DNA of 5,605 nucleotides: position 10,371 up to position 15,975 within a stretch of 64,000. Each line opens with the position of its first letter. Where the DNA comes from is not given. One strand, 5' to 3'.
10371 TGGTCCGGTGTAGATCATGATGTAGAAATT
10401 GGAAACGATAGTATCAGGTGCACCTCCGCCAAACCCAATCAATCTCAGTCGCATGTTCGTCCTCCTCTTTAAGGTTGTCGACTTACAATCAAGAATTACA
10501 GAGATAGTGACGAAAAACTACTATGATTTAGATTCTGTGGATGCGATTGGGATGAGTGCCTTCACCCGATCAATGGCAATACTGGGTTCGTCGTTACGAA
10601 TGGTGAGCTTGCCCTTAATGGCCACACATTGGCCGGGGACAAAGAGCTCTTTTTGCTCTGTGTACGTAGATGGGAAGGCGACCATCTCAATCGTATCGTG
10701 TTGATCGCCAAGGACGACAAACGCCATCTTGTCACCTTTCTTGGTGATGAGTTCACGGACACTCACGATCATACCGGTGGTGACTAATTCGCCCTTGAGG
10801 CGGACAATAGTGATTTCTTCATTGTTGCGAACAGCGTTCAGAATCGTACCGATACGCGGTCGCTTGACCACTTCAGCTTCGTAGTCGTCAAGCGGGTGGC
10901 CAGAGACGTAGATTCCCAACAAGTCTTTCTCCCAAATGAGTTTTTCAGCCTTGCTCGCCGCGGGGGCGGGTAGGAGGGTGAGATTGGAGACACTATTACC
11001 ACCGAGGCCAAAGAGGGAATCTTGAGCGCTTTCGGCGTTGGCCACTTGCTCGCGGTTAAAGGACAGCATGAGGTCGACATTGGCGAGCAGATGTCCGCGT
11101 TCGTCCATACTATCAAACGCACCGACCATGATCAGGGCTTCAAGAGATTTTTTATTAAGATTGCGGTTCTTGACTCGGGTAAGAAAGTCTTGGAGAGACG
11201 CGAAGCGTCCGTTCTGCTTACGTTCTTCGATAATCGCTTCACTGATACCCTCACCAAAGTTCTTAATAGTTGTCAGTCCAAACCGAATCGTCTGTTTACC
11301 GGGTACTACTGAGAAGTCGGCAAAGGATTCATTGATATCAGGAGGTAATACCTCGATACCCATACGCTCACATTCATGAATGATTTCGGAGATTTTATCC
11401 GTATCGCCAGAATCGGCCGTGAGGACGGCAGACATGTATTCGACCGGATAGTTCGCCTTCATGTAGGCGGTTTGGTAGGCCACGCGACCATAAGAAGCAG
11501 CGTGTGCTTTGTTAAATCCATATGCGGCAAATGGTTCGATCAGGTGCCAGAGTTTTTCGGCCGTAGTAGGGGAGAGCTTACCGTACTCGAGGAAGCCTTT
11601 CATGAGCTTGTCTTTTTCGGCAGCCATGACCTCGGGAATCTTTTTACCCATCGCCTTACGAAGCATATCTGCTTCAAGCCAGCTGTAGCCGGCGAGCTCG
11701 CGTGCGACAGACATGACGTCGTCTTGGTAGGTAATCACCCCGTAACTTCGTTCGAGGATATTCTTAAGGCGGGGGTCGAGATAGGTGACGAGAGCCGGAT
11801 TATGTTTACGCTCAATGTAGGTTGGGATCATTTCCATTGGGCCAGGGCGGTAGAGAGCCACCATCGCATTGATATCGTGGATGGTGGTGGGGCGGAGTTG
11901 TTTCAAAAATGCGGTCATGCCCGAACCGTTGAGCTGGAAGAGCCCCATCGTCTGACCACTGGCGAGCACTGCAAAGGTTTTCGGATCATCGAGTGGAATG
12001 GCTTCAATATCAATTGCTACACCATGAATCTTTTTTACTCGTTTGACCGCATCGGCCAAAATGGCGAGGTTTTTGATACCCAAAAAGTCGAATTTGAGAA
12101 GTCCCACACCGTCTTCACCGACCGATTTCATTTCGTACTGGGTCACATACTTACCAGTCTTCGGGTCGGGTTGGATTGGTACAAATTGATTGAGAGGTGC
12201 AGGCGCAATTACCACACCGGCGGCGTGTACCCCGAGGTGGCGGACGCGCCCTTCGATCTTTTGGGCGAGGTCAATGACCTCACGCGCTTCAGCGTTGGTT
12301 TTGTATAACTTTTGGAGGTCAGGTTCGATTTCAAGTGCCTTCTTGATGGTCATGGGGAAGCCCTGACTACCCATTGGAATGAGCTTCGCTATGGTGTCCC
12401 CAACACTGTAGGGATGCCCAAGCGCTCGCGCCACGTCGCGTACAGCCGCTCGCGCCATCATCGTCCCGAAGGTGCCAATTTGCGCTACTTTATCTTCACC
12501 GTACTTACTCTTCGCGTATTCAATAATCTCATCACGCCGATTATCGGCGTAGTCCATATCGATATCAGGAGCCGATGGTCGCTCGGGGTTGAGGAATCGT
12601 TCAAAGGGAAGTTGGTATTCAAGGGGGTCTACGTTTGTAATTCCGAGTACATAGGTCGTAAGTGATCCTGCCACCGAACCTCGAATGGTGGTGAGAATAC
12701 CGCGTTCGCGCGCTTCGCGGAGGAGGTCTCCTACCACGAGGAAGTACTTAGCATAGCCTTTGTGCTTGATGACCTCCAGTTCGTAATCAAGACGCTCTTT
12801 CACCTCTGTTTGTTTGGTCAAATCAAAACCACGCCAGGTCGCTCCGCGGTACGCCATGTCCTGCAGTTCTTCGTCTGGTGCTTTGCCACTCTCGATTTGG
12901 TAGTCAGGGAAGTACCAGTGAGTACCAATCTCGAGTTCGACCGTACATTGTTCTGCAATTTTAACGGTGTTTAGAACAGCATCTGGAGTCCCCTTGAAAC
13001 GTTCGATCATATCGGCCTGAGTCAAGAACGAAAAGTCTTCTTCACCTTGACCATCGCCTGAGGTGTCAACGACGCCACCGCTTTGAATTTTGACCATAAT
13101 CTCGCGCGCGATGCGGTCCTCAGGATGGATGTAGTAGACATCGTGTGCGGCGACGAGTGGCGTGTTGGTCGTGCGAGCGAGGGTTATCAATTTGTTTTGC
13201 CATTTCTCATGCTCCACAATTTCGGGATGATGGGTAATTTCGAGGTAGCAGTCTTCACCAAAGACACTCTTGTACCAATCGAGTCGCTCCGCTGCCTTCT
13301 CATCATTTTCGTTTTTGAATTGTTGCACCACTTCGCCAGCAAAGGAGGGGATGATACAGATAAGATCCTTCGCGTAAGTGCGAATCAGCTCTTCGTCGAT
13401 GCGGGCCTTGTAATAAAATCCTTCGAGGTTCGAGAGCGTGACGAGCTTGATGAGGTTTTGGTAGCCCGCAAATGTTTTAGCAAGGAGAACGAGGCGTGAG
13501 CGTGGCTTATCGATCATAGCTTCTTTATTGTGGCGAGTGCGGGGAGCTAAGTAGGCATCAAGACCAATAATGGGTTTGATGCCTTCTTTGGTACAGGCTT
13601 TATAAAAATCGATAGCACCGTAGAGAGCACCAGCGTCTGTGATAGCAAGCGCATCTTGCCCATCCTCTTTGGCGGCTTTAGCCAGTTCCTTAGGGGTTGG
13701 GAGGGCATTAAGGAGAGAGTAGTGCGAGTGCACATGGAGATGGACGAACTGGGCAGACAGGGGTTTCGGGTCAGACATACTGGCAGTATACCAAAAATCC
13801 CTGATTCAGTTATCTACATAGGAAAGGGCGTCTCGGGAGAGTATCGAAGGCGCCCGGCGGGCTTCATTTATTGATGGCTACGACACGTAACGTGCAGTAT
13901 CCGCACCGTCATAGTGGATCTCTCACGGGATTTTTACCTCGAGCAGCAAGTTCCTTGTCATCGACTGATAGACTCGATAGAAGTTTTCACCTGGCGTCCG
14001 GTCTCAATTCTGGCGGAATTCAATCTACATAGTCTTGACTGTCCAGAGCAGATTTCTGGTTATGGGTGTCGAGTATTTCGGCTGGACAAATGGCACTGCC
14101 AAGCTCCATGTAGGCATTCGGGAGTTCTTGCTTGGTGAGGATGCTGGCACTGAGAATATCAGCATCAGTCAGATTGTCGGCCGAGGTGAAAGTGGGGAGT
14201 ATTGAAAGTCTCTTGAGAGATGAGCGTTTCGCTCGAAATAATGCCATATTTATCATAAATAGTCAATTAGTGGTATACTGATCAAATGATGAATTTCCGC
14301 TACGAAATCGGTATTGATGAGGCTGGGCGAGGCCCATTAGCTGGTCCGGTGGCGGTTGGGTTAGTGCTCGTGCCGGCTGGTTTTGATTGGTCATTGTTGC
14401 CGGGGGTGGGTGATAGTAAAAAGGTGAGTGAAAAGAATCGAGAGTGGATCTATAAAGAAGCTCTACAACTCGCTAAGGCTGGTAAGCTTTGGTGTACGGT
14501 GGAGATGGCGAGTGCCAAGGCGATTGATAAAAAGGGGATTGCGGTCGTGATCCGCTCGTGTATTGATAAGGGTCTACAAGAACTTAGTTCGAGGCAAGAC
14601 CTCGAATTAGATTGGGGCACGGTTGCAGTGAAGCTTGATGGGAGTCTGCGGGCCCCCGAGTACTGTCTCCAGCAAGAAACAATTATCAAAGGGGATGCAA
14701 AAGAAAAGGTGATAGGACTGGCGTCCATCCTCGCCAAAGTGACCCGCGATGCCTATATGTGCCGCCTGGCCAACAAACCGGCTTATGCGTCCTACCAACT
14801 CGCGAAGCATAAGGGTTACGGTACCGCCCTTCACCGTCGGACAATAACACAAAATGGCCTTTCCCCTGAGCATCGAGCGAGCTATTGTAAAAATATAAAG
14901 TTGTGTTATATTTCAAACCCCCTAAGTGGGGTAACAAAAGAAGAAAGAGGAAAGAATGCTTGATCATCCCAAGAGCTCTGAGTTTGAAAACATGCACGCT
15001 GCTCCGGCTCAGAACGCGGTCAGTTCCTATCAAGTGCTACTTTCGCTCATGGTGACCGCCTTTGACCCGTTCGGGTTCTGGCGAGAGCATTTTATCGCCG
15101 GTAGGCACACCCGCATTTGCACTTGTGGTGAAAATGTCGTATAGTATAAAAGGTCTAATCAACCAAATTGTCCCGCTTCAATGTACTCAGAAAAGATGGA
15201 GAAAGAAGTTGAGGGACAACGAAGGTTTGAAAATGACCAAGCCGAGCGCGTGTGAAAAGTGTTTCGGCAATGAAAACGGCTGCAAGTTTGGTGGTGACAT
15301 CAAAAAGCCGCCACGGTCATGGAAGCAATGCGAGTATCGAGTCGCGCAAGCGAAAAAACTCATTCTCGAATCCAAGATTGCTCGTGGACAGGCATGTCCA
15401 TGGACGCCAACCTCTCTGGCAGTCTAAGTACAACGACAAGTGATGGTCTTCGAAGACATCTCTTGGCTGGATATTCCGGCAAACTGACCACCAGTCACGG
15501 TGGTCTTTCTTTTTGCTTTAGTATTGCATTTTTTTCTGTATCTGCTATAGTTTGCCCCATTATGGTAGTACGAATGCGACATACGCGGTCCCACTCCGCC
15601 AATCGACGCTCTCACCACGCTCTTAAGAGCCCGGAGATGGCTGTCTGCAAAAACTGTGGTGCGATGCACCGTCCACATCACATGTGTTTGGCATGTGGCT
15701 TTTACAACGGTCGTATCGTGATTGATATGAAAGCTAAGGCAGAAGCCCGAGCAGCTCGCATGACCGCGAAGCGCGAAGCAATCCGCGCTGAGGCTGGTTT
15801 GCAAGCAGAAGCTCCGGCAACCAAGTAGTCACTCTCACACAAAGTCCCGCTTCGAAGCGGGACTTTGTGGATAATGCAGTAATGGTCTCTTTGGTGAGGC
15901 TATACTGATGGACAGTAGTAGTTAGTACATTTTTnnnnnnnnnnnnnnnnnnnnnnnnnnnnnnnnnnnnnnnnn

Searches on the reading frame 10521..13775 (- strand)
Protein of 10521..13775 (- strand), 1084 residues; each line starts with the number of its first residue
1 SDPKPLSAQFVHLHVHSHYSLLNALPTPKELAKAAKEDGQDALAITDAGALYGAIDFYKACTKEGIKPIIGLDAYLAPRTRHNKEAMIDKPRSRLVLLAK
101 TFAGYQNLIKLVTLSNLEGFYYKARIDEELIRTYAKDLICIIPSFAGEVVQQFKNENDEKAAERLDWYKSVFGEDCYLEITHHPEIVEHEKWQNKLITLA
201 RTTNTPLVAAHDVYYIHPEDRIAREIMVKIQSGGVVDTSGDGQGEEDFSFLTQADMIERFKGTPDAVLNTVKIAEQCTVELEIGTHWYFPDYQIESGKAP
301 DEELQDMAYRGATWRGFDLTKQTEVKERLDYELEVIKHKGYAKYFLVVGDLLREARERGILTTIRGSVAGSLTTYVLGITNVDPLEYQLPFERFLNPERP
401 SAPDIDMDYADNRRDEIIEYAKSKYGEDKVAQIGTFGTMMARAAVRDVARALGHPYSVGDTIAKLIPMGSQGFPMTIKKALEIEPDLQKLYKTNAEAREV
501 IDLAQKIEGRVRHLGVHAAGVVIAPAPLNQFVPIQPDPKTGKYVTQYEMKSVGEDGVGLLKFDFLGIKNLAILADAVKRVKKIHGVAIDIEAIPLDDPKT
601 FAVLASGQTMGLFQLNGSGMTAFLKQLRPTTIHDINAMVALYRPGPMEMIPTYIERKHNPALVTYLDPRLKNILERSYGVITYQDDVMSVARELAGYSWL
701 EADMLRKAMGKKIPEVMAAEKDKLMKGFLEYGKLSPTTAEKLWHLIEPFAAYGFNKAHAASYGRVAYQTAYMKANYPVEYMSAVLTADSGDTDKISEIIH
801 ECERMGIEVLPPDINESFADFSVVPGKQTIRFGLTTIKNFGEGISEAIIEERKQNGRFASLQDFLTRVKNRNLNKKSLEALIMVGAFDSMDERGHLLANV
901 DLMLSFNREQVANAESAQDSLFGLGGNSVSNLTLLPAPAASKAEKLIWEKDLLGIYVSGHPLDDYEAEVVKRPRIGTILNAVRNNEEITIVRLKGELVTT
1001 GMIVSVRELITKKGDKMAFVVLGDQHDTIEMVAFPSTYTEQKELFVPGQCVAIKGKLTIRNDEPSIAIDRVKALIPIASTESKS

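Call 12: search_protein_families(library=pfam, proteins=[window:10521-13775:-], max_evalue=0.001)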
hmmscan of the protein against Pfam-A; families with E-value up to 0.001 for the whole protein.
window:10521-13775:- (1084 aa): 6 families
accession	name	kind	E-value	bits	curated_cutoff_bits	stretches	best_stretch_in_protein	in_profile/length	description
PF07733.18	DNA_pol3_alpha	-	9.2e-91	304.5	23.9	1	303-566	2-260/260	Bacterial DNA polymerase III alpha NTPase domain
PF17657.6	DNA_pol3_finger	-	2.3e-54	183.6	22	1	569-730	1-164/166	Bacterial DNA polymerase III alpha subunit finger domain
PF02811.25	PHP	-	9.8e-48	163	26.4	1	12-183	1-164/164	PHP domain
PF14579.12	HHH_6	-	1.9e-29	102.1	25.6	1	806-892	1-85/90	Helix-hairpin-helix motif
PF01336.31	tRNA_anti-codon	-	1.2e-11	44.9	27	1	1000-1072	4-73/75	OB-fold nucleic acid binding domain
PF12836.13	HHH_3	-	0.00062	20.3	27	0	834-879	16-58/65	Helix-hairpin-helix motif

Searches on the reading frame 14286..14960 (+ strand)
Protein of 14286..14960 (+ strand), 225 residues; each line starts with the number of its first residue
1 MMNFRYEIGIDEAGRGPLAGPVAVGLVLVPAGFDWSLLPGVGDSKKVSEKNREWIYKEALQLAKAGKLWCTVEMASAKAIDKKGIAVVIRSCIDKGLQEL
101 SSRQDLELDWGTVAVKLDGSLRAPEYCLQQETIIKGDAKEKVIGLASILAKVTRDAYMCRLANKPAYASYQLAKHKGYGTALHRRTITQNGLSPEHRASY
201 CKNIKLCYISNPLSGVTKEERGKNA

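Call 12: search_protein_families(library=pfam, proteins=[window:14286-14960:+], max_evalue=0.001)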
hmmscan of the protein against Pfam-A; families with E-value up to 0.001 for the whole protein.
window:14286-14960:+ (225 aa): 1 family
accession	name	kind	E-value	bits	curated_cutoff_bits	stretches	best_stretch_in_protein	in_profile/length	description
PF01351.25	RNase_HII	-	4e-27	95.8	25.8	1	8-201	1-197/199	Ribonuclease HII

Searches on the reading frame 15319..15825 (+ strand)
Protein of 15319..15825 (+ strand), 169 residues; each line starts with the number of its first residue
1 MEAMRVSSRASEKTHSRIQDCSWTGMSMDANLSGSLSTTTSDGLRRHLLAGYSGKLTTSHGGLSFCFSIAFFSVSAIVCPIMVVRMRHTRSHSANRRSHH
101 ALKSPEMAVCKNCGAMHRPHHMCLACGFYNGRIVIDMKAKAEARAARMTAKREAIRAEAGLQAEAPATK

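Call 12: search_protein_families(library=pfam, proteins=[window:15319-15825:+], max_evalue=0.001)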
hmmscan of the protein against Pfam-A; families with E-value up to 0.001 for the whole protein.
window:15319-15825:+ (169 aa): 1 family
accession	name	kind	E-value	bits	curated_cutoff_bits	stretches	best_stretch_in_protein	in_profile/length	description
PF01783.29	Ribosomal_L32p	-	2.9e-18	66.2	21.3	1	87-136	6-55/56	Ribosomal L32p protein family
